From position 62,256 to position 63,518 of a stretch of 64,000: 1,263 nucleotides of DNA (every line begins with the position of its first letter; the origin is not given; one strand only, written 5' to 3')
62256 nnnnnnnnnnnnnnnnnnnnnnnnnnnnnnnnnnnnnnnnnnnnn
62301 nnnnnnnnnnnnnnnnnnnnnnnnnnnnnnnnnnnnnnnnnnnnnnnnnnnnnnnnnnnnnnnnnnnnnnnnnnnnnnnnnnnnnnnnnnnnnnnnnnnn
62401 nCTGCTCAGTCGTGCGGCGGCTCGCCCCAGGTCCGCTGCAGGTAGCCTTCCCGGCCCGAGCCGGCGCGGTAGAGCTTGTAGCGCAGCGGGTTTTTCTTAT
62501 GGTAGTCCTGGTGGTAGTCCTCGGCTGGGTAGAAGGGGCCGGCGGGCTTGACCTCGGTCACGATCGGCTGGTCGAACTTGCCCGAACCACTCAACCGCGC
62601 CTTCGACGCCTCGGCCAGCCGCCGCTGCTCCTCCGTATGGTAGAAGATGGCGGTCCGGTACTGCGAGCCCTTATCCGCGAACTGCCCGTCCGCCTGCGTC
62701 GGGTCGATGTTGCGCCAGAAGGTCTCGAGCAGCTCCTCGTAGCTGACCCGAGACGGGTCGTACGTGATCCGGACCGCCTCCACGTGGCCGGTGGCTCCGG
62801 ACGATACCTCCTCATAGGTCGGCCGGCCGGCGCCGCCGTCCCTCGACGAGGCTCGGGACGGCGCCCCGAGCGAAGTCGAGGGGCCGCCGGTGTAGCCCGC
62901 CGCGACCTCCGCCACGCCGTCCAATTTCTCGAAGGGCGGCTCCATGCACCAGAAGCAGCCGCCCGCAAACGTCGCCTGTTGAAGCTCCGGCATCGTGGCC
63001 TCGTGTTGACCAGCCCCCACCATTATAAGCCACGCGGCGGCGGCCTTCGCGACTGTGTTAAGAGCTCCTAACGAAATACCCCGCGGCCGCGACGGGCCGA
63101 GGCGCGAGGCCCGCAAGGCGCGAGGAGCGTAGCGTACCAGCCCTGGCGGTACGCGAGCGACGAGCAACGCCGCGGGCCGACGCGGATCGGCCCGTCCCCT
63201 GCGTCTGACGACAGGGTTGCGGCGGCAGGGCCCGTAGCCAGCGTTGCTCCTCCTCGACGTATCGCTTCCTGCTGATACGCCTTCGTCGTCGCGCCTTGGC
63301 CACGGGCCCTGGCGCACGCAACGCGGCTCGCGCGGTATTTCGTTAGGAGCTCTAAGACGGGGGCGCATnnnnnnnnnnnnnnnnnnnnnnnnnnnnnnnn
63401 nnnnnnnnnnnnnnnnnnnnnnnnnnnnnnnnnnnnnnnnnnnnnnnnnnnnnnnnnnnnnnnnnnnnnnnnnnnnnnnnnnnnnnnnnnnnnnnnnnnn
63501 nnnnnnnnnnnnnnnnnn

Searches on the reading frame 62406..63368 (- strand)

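Call 50: search_protein_families(library=pfam, proteins=[window:62406-63368:-], max_evalue=0.00001)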
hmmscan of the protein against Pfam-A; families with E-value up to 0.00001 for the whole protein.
window:62406-63368:- (320 aa): 1 family
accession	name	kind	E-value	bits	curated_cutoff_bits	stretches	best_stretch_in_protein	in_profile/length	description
PF01625.27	PMSR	-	1.2e-60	204.6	23.7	1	131-298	1-152/153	Peptide methionine sulfoxide reductase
